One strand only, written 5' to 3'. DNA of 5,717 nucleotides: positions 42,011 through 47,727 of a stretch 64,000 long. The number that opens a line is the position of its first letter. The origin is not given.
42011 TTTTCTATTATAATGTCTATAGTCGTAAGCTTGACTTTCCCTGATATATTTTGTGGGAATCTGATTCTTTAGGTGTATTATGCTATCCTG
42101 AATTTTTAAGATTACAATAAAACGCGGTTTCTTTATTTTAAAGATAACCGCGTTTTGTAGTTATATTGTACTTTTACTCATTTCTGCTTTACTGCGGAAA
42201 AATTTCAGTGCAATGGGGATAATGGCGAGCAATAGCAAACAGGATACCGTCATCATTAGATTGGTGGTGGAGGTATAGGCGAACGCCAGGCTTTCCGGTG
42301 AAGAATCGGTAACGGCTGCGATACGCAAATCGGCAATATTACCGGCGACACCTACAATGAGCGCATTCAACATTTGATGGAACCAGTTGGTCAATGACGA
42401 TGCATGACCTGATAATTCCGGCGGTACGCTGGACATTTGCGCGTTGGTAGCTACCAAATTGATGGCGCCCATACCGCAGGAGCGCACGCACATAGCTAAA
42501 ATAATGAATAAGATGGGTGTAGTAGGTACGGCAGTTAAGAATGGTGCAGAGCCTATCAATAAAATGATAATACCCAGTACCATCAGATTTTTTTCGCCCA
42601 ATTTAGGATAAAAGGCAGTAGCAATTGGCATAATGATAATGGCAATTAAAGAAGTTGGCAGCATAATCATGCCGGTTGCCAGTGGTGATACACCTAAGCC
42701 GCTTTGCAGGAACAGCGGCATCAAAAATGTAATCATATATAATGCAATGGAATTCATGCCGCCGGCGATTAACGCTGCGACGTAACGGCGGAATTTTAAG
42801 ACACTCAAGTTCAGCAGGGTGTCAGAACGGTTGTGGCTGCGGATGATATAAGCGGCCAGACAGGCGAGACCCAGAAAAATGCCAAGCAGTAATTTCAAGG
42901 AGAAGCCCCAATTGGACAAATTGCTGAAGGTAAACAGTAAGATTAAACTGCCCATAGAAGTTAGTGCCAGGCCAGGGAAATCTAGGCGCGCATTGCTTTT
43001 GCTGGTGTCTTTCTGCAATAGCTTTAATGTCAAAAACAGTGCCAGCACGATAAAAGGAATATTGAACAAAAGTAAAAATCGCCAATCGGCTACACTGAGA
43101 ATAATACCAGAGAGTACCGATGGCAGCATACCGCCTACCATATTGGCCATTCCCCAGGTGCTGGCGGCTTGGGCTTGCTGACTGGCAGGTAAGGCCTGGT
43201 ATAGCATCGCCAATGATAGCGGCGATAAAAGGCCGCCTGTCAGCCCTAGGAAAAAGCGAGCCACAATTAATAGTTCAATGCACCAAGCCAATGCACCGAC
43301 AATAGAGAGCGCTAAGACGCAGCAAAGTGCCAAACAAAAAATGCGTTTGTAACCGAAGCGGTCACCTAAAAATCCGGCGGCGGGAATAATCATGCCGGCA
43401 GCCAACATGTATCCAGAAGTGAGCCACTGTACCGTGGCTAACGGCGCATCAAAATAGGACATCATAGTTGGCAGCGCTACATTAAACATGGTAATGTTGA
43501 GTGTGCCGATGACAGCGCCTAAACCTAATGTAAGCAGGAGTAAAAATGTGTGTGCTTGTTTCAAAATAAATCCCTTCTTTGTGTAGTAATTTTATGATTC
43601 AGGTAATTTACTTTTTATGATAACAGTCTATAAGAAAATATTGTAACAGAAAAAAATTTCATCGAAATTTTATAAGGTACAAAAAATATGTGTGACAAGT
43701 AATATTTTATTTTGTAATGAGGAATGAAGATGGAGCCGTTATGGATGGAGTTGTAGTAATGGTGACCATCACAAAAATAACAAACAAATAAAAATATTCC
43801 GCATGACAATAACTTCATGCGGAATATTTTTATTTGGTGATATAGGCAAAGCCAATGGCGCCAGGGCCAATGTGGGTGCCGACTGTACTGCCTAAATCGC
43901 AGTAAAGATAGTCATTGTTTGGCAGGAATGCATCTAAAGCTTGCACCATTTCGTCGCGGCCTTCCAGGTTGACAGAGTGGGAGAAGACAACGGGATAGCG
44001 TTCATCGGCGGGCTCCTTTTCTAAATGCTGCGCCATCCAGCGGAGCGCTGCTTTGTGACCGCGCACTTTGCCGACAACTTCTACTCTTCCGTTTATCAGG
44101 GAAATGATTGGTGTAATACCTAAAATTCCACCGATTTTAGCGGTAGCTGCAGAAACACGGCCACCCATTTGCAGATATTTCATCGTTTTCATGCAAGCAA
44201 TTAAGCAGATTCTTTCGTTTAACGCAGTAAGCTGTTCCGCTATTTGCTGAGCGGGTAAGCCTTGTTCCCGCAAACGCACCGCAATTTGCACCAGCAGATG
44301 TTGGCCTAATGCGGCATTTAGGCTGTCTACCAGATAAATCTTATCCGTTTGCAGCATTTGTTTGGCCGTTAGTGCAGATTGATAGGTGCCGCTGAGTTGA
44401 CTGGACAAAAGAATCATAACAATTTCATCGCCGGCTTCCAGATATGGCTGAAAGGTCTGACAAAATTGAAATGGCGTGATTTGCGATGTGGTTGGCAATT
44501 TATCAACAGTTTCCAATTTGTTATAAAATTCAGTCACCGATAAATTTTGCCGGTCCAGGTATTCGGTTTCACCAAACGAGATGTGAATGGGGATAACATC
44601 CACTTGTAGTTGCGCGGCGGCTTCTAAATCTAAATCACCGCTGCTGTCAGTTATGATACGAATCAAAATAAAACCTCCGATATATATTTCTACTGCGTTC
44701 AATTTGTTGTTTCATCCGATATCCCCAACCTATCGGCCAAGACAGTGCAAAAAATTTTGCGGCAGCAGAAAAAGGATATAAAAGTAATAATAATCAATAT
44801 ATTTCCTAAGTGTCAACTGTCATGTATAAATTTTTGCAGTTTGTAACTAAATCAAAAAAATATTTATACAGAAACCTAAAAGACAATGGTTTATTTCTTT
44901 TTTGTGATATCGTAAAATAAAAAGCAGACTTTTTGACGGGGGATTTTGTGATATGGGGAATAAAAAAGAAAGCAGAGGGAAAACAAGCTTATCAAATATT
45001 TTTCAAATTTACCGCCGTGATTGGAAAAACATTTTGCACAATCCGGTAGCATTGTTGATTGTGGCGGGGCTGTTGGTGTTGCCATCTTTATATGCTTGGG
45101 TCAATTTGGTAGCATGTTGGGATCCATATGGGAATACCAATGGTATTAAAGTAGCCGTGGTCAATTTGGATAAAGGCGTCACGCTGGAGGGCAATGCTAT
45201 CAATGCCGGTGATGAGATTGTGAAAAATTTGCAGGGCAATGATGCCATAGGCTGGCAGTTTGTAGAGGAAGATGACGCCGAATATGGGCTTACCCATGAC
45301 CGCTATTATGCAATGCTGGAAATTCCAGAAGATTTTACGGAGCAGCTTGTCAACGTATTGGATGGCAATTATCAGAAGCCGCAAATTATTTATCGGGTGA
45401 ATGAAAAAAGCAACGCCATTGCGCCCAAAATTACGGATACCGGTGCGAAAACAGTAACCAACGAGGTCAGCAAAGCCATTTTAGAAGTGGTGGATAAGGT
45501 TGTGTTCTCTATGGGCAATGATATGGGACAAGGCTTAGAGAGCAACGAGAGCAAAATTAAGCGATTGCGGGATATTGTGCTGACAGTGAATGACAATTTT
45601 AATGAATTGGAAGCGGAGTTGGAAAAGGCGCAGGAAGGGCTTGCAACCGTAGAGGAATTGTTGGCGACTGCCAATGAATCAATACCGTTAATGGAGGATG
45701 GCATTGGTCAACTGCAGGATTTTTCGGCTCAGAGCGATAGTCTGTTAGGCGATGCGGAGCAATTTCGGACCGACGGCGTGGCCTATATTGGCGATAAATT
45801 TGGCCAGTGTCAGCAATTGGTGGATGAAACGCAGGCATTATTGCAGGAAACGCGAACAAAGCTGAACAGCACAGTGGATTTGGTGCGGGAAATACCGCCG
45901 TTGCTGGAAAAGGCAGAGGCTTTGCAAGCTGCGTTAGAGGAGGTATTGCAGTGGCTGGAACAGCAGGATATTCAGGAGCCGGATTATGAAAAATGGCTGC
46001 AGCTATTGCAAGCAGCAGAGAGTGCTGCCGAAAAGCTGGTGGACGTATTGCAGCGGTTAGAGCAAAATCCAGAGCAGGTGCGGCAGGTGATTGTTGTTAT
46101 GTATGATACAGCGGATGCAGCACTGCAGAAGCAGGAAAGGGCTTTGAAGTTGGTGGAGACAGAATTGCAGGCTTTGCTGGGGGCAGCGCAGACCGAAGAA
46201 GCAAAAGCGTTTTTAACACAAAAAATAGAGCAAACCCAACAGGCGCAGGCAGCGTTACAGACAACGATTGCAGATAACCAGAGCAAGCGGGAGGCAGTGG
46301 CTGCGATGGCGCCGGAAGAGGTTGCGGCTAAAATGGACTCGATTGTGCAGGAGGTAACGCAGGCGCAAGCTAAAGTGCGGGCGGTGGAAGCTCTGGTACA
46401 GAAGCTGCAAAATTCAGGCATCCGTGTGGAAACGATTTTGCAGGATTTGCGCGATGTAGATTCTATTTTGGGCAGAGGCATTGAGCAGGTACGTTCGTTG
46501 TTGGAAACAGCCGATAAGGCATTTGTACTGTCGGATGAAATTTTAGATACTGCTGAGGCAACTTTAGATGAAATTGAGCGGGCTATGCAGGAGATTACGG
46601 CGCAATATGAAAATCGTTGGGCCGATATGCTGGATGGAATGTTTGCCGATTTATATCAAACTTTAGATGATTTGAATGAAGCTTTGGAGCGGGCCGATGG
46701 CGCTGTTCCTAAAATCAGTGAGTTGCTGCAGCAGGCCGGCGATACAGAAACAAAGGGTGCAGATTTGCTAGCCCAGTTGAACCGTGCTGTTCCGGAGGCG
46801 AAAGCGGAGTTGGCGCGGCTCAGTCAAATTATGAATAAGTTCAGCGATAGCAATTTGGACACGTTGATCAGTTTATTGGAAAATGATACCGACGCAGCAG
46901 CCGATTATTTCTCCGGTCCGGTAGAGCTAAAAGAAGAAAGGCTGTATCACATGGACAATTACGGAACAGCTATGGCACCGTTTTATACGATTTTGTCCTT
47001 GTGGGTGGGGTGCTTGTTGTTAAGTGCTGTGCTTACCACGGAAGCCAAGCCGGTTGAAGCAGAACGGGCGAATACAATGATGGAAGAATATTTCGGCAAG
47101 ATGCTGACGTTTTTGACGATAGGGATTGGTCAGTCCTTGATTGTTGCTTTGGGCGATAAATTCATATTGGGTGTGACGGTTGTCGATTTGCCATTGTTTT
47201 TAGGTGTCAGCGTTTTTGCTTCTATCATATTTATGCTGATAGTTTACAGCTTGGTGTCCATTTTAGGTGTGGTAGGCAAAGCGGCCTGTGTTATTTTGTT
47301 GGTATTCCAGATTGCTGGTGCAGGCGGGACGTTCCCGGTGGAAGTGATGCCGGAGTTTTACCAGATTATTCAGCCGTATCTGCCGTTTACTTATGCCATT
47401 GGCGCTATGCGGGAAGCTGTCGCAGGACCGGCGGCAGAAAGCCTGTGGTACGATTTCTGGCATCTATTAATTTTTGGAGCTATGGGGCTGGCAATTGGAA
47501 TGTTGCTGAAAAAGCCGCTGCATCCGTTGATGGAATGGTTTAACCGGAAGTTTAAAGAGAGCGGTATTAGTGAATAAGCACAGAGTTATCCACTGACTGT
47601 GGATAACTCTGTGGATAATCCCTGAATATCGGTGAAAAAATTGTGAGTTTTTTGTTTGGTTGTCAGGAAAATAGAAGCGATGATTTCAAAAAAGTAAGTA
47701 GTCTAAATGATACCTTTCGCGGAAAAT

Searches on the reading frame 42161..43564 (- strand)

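Call 11: search_protein_families(library=pfam, proteins=[window:42161-43564:-])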
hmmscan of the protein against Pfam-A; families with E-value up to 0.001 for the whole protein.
window:42161-43564:- (467 aa): 1 family
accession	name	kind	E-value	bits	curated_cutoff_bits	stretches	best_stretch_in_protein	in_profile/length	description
PF07690.21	MFS_1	-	5.9e-44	150.8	33.4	1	14-398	2-341/347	Major Facilitator Superfamily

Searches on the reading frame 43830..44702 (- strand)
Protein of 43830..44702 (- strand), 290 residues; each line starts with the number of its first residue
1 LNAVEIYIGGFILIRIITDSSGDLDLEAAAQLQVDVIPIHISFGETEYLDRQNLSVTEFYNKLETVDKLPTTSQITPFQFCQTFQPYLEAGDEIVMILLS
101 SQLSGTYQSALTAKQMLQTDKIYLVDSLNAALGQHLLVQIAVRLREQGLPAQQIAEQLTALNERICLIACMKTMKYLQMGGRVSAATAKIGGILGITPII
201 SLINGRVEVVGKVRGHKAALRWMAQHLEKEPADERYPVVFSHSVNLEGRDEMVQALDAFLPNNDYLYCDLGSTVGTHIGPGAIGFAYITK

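Call 11: search_protein_families(library=pfam, proteins=[window:43830-44702:-])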
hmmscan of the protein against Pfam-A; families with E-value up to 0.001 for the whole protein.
window:43830-44702:- (290 aa): 1 family
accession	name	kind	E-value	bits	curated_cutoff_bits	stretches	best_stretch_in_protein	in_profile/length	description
PF02645.21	DegV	-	3.1e-78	263.4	27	1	14-290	2-280/280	Uncharacterised protein, DegV family COG1307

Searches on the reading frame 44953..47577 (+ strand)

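Call 11: search_protein_families(library=pfam, proteins=[window:44953-47577:+])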
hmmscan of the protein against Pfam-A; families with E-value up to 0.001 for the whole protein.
window:44953-47577:+ (874 aa): 4 families
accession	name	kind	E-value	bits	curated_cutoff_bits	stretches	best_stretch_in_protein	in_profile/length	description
PF12698.13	ABC2_membrane_3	-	6.2e-20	72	31.6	2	636-849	133-345/347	ABC-2 family transporter protein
PF01061.29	ABC2_membrane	-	4.4e-07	30.1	26.9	1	677-821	56-208/211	ABC-2 type transporter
PF04108.17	ATG17_like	-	0.00083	19.4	43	0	288-570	7-291/355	Autophagy protein ATG17-like domain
PF12051.14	DUF3533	-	0.00085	18.8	27.6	1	57-207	22-176/380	Protein of unknown function (DUF3533)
